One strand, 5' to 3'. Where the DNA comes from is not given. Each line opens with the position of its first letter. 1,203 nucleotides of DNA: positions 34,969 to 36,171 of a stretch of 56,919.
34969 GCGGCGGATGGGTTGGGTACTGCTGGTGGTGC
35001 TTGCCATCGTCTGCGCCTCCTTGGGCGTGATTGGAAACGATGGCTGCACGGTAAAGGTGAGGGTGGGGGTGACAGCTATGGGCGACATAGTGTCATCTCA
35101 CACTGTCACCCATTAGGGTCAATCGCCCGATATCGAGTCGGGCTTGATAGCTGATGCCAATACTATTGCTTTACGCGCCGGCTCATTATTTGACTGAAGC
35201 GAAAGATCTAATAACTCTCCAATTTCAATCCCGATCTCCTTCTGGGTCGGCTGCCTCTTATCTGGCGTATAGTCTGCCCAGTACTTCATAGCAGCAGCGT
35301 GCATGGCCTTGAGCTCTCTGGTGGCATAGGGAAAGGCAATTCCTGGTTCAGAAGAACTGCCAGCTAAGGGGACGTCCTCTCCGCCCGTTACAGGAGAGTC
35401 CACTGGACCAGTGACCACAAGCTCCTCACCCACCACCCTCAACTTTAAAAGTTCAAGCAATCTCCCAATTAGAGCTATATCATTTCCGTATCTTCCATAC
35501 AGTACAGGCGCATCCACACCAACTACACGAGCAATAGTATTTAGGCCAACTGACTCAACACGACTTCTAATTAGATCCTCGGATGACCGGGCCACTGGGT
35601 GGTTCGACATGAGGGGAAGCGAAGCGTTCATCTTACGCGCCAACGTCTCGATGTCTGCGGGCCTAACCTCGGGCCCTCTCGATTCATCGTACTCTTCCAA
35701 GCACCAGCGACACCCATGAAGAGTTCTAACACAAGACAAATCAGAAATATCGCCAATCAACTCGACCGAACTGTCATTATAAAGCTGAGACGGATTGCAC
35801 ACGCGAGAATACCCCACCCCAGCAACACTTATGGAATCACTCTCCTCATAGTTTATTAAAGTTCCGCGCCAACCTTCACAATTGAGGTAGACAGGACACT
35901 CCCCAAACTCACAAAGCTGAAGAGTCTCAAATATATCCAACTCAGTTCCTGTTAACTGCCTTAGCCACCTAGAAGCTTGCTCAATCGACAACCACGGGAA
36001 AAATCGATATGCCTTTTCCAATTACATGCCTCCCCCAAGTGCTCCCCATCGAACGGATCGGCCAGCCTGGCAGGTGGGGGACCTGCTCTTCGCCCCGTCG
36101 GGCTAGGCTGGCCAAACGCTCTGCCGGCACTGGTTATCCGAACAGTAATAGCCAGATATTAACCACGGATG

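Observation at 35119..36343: Unknown 300-aa low-GC cargo gene sits where the integrase should be in a P4/PICI-like island, flanked by iteron-like repeats and a tRNA 3' fragment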

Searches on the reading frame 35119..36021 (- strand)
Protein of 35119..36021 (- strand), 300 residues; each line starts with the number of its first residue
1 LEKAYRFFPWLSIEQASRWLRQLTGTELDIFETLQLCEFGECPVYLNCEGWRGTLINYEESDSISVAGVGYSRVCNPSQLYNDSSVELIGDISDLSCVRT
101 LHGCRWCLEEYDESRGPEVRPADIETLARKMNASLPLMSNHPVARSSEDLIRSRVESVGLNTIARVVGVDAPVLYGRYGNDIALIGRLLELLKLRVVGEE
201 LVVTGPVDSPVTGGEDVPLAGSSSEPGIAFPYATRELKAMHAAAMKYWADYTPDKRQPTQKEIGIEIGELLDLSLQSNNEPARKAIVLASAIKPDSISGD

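Call 6: search_protein_families(library=pfam, proteins=[window:35119-36021:-], max_evalue=0.1)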
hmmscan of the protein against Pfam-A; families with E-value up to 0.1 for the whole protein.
window:35119-36021:- (300 aa): 1 family
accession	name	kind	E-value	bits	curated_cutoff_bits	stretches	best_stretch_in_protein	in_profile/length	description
PF24479.1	PSI_PlexinA-B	-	0.039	14.2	25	1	96-111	3-18/26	Plexin A/B, PSI domain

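Call 7: search_protein_families(library=phrogs, proteins=[window:35119-36021:-], max_evalue=0.1)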
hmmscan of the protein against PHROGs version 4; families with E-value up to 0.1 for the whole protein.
window:35119-36021:- (300 aa): 1 family
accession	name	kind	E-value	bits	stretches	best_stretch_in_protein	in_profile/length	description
phrog_725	-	transcription regulation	0.00024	22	1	143-202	11-71/101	CII-like regulator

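Call 8: search_protein_families(library=padloc, proteins=[window:35119-36021:-], max_evalue=0.1)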
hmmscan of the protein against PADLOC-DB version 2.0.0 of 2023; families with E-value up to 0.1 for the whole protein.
window:35119-36021:- (300 aa): 0 families

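Call 9: find_homologous_proteins(query=window:35119-36021:-, max_evalue=0.001)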
Query window:35119-36021:- (300 aa): 64 proteins with E <= 0.001 among 3241 candidates.
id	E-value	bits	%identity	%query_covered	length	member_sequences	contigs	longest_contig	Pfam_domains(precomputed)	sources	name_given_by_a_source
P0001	5.2e-198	674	100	100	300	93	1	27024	-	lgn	-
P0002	6.9e-42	162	34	99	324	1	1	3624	-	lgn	-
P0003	4.8e-41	159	55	50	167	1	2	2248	-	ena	-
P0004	6.6e-41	159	36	99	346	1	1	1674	-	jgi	jgi:hypothetical protein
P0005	8.9e-41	158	40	100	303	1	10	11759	-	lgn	-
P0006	3.3e-40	156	34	99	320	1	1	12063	-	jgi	-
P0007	1.4e-39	154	70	27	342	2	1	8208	-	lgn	-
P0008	4.8e-39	152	39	99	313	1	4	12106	-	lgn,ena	-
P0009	1.8e-37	147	72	25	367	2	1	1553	-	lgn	-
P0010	1.0e-36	145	34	99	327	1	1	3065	-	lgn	-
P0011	3.1e-36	143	37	98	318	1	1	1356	-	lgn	-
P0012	4.4e-36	143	34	99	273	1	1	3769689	-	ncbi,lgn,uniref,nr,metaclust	ncbi:hypothetical protein SAMN05216296_2410 [Pseudomonas pohangensis]|uniref:Uncharacterized protein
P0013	3.1e-35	140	72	25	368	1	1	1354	-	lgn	-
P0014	3.5e-35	140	33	99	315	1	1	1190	-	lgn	-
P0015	5.5e-35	139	72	25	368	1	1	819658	-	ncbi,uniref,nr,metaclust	ncbi:hypothetical protein AO392_00215 [Pseudomonas putida]|uniref:hypothetical protein n=1 Tax=Pseud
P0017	9.8e-35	138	33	99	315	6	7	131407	-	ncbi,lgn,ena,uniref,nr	ncbi:hypothetical protein [Aquipseudomonas alcaligenes]|uniref:Uncharacterized protein n=1 Tax=Aquip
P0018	1.4e-34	138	68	27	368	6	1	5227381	-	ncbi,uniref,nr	ncbi:hypothetical protein K8374_03510 [Pseudomonas sp. p1(2021b)]|uniref:hypothetical protein n=1 Ta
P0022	2.6e-31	127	32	99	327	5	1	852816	-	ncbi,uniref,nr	ncbi:hypothetical protein [Stutzerimonas stutzeri]|uniref:hypothetical protein n=1 Tax=Stutzerimonas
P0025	8.1e-30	122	28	99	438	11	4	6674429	-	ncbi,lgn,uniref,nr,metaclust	ncbi:hypothetical protein [Pseudomonas extremaustralis]|uniref:Uncharacterized protein n=2 Tax=Pseud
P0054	2.6e-18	84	61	23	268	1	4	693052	-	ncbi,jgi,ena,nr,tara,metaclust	ncbi:MAG: hypothetical protein CME40_09175 [Haliea sp.]|nr:hypothetical protein [Haliea sp.]|tara:st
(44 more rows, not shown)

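Call 10: search_protein_families(library=ncbifam, proteins=[window:35119-36021:-], max_evalue=0.1)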
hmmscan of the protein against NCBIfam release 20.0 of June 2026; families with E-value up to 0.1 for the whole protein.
window:35119-36021:- (300 aa): 1 family
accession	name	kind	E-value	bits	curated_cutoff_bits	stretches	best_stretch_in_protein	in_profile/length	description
NF012214.1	D_ala_D_ser_VanC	exception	0.075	12.2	650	0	166-200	94-127/350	D-alanine--D-serine ligase VanC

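Call 11: search_solved_structures(query=window:35119-36021:-, max_evalue=1)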
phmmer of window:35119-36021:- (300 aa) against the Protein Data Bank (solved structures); distinct sequences matched with E-value up to 1: 1.
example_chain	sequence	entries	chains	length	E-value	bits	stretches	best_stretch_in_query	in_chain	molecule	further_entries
7mie_A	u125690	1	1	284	0.32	13.4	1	221-293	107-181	PlzA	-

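Call 13: find_encoding_contigs(protein=P0001, flank=10000, max_places=6)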
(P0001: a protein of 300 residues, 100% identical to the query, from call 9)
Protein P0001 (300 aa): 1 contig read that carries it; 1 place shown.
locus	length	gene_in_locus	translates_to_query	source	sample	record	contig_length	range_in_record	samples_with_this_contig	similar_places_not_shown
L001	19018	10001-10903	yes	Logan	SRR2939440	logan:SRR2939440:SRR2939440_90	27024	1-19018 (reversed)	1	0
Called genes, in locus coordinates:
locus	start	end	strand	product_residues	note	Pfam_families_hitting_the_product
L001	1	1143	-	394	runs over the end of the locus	PF25919:BSH_CusB (faint), PF25917:BSH_RND, PF25973:BSH_CzcB (weak), PF25881:HH_YBHG (weak), PF25885:HH_EMRA, PF25963:Beta-barrel_AAEA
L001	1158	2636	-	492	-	PF02321:OEP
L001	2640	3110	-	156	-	PF01047:MarR, PF12802:MarR_2, PF13463:HTH_27 (faint)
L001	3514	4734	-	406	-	PF13679:Methyltransf_32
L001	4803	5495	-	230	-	PF00528:BPD_transp_1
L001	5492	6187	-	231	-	PF00528:BPD_transp_1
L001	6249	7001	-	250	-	PF00497:SBP_bac_3, PF10613:Lig_chan-Glu_bd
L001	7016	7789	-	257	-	PF00005:ABC_tran, PF02463:SMC_N, PF13304:AAA_21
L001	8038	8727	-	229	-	PF04367:DUF502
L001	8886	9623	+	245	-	PF00106:adh_short, PF13561:adh_short_C2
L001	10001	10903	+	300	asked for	-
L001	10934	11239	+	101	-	PF05930:Phage_AlpA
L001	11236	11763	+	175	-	-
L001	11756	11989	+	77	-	-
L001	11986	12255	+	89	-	-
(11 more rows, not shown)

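Call 14: find_encoding_contigs(protein=P0012, flank=10000, max_places=2)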
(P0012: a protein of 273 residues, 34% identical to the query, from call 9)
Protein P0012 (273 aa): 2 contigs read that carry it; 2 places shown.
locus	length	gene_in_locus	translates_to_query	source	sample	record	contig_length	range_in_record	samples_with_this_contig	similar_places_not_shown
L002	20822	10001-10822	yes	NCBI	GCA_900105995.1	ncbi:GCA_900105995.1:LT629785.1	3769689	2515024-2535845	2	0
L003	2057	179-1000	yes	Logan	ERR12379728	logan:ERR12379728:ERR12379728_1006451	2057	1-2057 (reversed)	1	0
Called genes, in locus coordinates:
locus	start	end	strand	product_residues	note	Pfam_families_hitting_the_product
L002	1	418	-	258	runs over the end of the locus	PF00132:Hexapep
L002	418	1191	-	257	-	PF00588:SpoU_methylase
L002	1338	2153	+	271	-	PF00459:Inositol_P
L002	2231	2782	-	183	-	PF05433:Rick_17kDa_Anti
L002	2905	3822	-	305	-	PF07549:Sec_GG, PF02355:SecD_SecF_C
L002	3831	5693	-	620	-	PF13721:SecD-TM1, PF07549:Sec_GG (weak), PF21760:SecD_1st, PF22599:SecDF_P1_head, PF02355:SecD_SecF_C, PF03176:MMPL (weak)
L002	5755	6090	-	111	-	PF02699:YajC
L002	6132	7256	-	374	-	PF01702:TGT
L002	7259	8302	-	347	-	PF02547:Queuosine_synth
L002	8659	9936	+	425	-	PF13356:Arm-DNA-bind_3, PF14659:Phage_int_SAM_3, PF22022:Phage_int_M, PF00589:Phage_integrase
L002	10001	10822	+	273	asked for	-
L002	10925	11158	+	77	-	-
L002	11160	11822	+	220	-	PF09669:Phage_pRha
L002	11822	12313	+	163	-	-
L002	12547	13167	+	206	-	-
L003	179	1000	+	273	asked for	-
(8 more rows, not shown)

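Call 15: find_encoding_contigs(protein=P0018, flank=10000, max_places=2)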
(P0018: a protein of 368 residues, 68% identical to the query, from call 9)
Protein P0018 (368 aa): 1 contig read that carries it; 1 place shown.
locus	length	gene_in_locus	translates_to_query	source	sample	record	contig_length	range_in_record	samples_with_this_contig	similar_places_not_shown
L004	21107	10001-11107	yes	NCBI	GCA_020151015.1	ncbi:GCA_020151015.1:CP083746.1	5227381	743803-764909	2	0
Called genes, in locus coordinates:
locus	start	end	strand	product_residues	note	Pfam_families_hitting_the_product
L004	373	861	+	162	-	PF05638:T6SS_HCP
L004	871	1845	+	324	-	-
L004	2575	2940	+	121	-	-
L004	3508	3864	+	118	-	-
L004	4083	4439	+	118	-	-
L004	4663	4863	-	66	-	PF03884:YacG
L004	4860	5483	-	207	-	PF01121:CoaE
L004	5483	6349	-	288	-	PF06750:A24_N_bact, PF01478:Peptidase_A24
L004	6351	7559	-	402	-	PF28597:T2SSF_N (weak), PF00482:T2SSF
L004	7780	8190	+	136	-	PF07963:N_methyl, PF00114:Pilin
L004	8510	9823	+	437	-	PF13356:Arm-DNA-bind_3, PF22022:Phage_int_M, PF00589:Phage_integrase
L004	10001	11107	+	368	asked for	-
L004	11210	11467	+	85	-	PF05930:Phage_AlpA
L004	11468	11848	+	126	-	-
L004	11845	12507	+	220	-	PF04383:KilA-N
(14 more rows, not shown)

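Call 16: find_encoding_contigs(protein=P0025, flank=10000, max_places=2)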
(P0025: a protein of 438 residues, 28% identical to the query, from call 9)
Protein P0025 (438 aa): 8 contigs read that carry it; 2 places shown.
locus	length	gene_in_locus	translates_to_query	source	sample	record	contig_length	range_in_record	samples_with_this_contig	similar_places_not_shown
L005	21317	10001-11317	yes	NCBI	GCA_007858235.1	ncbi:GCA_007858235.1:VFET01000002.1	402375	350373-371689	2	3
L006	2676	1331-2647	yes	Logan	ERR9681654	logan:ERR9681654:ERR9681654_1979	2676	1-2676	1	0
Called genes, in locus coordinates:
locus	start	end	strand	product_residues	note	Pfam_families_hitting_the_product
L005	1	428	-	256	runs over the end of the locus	PF00977:His_biosynth, PF03060:NMO (faint), PF01180:DHO_dh (faint)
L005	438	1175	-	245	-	PF00977:His_biosynth, PF01207:Dus (faint)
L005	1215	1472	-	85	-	PF09932:DUF2164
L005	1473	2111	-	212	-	PF00117:GATase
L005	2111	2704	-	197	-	PF00475:IGPD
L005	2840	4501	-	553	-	PF07690:MFS_1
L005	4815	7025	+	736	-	PF05170:AsmA, PF05359:DUF748, PF13116:YhdP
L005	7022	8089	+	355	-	PF00730:HhH-GPD, PF00633:HHH (faint), PF14815:NUDIX_4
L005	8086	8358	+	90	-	PF04362:Iron_traffic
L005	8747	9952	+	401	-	PF13356:Arm-DNA-bind_3, PF14659:Phage_int_SAM_3 (weak), PF22022:Phage_int_M, PF00589:Phage_integrase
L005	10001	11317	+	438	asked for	-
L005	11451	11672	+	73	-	PF05930:Phage_AlpA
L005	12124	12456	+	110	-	-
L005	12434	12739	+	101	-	-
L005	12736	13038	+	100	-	-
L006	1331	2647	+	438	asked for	-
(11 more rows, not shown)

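Call 31: find_related_loci(query=A1, collection=genome_contigs, flank=10000)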
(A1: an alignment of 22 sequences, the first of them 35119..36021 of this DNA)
Query A1 (300 aa) in genome_contigs; peptide patterns used: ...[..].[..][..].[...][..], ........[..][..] (x = any residue, [..] = any of these).
8 stretches matched a pattern; 1 encode a relative of the query (tblastn E <= 1e-3); 1 distinct loci.
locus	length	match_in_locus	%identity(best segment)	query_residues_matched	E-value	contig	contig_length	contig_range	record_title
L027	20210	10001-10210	61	228-297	1e-24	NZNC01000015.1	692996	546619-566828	MAG: Haliea sp. isolate EAC94 MHASMcontig_1039759, whole genome shotgun sequence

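Call 33: find_encoding_contigs(protein=P0022, flank=10000, max_places=2)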
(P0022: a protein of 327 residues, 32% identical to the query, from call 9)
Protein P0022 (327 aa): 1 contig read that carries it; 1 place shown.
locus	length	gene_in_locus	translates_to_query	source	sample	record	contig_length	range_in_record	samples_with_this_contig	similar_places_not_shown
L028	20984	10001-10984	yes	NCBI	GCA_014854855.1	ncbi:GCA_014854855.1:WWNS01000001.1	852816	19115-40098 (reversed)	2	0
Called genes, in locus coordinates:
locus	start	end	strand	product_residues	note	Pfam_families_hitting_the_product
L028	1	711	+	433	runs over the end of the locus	PF08376:NIT, PF03861:ANTAR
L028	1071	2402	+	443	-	PF13379:NMT1_2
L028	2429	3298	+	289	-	PF00528:BPD_transp_1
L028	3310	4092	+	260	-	PF00005:ABC_tran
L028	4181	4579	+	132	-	PF12568:PanZ, PF13673:Acetyltransf_10 (weak), PF13508:Acetyltransf_7 (weak)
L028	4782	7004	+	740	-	PF05170:AsmA, PF05359:DUF748, PF13116:YhdP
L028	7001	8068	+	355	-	PF00730:HhH-GPD, PF00633:HHH, PF14815:NUDIX_4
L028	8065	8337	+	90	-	PF04362:Iron_traffic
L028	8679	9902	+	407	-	PF13356:Arm-DNA-bind_3, PF14659:Phage_int_SAM_3 (weak), PF22022:Phage_int_M, PF00589:Phage_integrase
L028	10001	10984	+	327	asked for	-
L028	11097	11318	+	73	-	PF05930:Phage_AlpA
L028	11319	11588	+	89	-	PF14090:HTH_39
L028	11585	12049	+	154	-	-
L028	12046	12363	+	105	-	-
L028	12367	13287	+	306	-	PF13362:Toprim_3 (weak)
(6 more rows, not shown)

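Call 34: find_encoding_contigs(protein=P0017, flank=10000, max_places=3)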
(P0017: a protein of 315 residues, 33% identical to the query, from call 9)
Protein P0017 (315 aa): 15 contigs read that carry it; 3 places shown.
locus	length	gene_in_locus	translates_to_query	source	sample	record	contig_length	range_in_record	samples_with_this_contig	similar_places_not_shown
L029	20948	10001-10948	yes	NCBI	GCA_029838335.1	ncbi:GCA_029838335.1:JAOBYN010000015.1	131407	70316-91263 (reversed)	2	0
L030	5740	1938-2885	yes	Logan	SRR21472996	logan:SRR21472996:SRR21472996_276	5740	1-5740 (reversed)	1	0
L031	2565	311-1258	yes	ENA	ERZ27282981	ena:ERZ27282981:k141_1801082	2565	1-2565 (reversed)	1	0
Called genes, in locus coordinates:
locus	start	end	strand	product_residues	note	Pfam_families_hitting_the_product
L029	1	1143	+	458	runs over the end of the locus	PF13241:NAD_binding_7, PF14824:Sirohm_synth_M (weak), PF10414:CysG_dimeriser, PF00590:TP_methylase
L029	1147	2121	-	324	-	PF02885:Glycos_trans_3N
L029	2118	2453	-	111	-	PF04358:DsrC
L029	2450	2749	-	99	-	PF04077:DsrH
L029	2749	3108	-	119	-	PF02635:DsrE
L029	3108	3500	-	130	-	PF02635:DsrE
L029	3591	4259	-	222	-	PF01027:Bax1-I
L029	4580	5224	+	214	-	PF00072:Response_reg, PF00196:GerE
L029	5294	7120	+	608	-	PF01541:GIY-YIG, PF27096:UvrC_M, PF02151:UVR (weak), PF22920:UvrC_RNaseH, PF08459:UvrC_RNaseH_dom, PF00633:HHH (faint), PF12826:HHH_2 (weak), PF14520:HHH_5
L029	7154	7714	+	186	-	PF01066:CDP-OH_P_transf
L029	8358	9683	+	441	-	PF13356:Arm-DNA-bind_3, PF22022:Phage_int_M, PF00589:Phage_integrase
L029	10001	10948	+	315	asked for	-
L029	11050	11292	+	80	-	-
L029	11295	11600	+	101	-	PF14090:HTH_39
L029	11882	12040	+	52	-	-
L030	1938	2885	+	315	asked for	-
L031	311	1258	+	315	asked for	-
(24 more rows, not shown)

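Call 36: predict_structure(alignment_id=A2)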
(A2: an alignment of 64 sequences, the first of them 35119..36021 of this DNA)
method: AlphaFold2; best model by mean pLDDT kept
length: 300 residues; sequences in the alignment: 64
mean_pLDDT: 81.4   pTM: 0.49
mean pLDDT of the five models: 81.4, 80.5, 80.3, 80.2, 79.5
residues with pLDDT >= 90: 168; 70-90: 61; 50-70: 32; < 50: 39
segments of 3 or more residues with pLDDT < 50: 138-145, 195-224
pLDDT, mean of each block of 10 residues (from residue 1): 86 97 95 95 96 90 93 96 94 95 96 95 96 68 51 67 79 76 74 53 39 36 48 84 91 88 97 97 96 72
secondary structure, 60 per line:
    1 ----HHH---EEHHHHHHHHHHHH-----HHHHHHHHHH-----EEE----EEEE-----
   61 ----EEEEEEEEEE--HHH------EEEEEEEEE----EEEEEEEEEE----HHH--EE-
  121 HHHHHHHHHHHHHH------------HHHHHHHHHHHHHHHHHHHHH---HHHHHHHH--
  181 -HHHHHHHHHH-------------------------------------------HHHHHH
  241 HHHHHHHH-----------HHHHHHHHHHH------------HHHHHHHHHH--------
elements in order: H13-24 H30-39 E45-47 E52-55 E65-74 E86-94 E99-108 H121-134 H147-167 H171-178 H182-191 H235-248 H260-270 H283-292
